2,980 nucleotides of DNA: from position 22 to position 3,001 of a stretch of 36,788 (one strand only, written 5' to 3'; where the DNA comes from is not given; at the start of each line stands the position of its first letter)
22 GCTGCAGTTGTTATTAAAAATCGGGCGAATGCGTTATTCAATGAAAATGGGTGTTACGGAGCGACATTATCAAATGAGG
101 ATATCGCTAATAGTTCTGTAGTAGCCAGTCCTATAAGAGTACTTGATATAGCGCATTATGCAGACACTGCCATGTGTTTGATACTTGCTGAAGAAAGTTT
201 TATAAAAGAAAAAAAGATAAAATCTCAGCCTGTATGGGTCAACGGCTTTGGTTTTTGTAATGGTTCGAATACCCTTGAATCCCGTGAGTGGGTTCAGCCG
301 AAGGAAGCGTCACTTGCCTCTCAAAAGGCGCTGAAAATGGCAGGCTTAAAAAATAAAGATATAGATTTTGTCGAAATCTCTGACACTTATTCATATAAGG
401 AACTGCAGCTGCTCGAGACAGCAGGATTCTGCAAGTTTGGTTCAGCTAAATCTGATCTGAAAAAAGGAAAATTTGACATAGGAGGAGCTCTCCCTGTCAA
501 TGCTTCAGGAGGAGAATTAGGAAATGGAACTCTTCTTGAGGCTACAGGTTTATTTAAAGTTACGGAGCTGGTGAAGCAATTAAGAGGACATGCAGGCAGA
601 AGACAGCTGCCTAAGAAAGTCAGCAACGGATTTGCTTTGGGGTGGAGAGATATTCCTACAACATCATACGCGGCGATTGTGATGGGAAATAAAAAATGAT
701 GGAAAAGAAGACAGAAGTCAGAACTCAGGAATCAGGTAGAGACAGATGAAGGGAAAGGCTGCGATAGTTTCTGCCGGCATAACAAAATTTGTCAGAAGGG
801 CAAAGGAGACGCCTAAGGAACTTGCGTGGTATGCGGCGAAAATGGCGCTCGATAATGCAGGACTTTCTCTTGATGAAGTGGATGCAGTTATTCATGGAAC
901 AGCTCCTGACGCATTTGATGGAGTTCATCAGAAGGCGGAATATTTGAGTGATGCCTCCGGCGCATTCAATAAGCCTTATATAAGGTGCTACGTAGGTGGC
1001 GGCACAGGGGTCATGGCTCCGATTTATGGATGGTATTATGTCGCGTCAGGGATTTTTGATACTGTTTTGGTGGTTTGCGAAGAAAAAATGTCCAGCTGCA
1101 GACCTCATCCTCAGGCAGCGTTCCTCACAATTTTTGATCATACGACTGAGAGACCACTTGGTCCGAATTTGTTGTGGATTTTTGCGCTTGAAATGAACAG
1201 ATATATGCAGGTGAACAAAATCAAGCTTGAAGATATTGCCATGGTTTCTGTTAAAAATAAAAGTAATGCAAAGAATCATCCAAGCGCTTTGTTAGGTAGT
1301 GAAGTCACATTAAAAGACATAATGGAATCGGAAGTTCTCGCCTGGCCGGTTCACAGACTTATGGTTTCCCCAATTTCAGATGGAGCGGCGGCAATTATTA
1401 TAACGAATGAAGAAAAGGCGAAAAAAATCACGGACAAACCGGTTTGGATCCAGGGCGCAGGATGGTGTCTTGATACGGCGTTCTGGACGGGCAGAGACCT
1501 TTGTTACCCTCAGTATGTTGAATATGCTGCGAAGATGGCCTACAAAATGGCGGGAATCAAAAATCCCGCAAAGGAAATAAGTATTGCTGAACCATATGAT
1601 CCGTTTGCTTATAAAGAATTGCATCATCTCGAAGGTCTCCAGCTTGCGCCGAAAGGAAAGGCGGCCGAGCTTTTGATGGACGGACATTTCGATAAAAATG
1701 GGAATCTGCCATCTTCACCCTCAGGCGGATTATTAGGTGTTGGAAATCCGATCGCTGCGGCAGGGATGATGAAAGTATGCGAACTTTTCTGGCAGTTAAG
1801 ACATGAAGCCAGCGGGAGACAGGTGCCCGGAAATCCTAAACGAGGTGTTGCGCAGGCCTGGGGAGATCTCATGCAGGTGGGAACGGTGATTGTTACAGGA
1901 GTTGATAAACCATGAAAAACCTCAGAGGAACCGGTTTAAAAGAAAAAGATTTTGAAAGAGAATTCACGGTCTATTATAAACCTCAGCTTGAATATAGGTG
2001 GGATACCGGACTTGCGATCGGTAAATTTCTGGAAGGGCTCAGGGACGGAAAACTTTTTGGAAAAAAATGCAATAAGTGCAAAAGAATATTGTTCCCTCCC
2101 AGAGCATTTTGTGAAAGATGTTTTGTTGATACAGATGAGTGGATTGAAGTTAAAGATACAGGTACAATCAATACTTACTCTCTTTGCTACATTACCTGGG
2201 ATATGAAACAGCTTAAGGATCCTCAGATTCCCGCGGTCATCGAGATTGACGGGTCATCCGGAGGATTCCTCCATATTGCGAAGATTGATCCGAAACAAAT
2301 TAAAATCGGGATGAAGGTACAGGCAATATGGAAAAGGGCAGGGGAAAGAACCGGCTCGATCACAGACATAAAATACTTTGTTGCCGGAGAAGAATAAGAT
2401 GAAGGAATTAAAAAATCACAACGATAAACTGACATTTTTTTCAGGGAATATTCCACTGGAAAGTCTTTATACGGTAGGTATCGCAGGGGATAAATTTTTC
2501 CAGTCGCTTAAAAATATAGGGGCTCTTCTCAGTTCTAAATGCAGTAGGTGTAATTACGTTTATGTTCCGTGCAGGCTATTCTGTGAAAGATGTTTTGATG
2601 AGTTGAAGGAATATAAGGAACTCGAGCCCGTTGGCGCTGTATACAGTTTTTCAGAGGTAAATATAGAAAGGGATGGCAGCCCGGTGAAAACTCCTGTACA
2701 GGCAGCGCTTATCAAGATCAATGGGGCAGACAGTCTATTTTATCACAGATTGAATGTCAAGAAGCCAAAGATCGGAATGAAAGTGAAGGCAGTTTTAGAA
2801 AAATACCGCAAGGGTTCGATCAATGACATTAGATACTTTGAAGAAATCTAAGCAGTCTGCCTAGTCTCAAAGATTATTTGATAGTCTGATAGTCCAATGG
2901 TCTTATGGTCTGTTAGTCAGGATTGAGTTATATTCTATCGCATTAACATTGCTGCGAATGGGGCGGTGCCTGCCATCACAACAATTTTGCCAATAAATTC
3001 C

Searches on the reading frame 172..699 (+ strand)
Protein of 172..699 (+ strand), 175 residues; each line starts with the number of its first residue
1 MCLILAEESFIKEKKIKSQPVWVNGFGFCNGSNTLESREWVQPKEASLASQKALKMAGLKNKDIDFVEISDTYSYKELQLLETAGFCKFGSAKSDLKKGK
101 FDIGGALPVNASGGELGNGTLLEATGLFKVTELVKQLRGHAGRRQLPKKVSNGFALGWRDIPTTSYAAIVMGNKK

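Call 9: search_protein_families(library=pfam, proteins=[window:172-699:+], max_evalue=0.001)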
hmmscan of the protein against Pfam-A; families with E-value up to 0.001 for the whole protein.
window:172-699:+ (175 aa): 2 families
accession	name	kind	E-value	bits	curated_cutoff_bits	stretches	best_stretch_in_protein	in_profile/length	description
PF22691.2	Thiolase_C_1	-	1.9e-29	102.7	28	1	36-158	11-130/144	Thiolase C-terminal domain-like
PF02803.24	Thiolase_C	-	5.4e-06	26.5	27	1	47-142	25-102/123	Thiolase, C-terminal domain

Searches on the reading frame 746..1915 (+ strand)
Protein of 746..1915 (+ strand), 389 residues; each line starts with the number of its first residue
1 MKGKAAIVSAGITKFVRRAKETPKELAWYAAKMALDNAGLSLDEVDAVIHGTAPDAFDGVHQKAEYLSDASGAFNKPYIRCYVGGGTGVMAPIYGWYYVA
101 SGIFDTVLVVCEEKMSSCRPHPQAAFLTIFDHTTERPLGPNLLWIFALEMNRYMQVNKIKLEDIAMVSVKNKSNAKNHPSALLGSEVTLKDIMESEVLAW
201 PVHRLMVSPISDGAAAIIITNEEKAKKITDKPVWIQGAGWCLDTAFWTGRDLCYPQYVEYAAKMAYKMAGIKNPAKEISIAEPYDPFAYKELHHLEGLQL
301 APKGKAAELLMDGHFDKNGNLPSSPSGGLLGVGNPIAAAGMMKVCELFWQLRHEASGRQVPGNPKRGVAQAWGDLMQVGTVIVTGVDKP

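Call 9: search_protein_families(library=pfam, proteins=[window:746-1915:+], max_evalue=0.001)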
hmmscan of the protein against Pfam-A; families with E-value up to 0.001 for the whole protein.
window:746-1915:+ (389 aa): 2 families
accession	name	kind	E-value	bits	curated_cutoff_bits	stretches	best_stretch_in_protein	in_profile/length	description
PF22691.2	Thiolase_C_1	-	4.7e-28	98.2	28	1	251-384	14-142/144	Thiolase C-terminal domain-like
PF00108.29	Thiolase_N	-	4.6e-10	39.7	26.4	1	6-123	2-123/260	Thiolase, N-terminal domain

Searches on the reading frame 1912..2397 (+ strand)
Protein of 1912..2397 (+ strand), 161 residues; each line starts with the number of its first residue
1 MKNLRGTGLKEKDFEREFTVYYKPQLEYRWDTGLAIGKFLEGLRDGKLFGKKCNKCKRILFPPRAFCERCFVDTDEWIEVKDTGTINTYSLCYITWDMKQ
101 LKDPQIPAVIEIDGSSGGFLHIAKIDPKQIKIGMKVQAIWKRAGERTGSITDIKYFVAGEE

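Call 9: search_protein_families(library=pfam, proteins=[window:1912-2397:+], max_evalue=0.001)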
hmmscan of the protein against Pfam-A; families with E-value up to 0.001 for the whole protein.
window:1912-2397:+ (161 aa): 2 families
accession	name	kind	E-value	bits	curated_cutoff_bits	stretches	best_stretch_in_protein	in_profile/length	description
PF12172.15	zf-ChsH2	-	5.3e-12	45.8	23.2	1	41-74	2-35/37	ChsH2, rubredoxin-like zinc ribbon domain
PF01796.24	OB_ChsH2_C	-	9.7e-09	35.5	27.1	1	77-140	1-64/65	ChsH2, C-terminal OB-fold domain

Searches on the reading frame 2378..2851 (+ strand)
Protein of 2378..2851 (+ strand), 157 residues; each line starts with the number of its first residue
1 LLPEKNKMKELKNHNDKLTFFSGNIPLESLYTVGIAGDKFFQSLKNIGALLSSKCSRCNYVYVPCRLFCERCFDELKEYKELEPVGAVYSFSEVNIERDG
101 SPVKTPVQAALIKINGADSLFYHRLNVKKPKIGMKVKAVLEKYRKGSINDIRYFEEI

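Call 9: search_protein_families(library=pfam, proteins=[window:2378-2851:+], max_evalue=0.001)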
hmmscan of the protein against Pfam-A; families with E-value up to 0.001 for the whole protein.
window:2378-2851:+ (157 aa): 2 families
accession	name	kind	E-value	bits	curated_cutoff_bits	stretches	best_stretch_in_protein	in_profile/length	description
PF01796.24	OB_ChsH2_C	-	0.00027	21.2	27.1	1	80-140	2-64/65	ChsH2, C-terminal OB-fold domain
PF12172.15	zf-ChsH2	-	0.00089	19.4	23.2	0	48-74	7-33/37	ChsH2, rubredoxin-like zinc ribbon domain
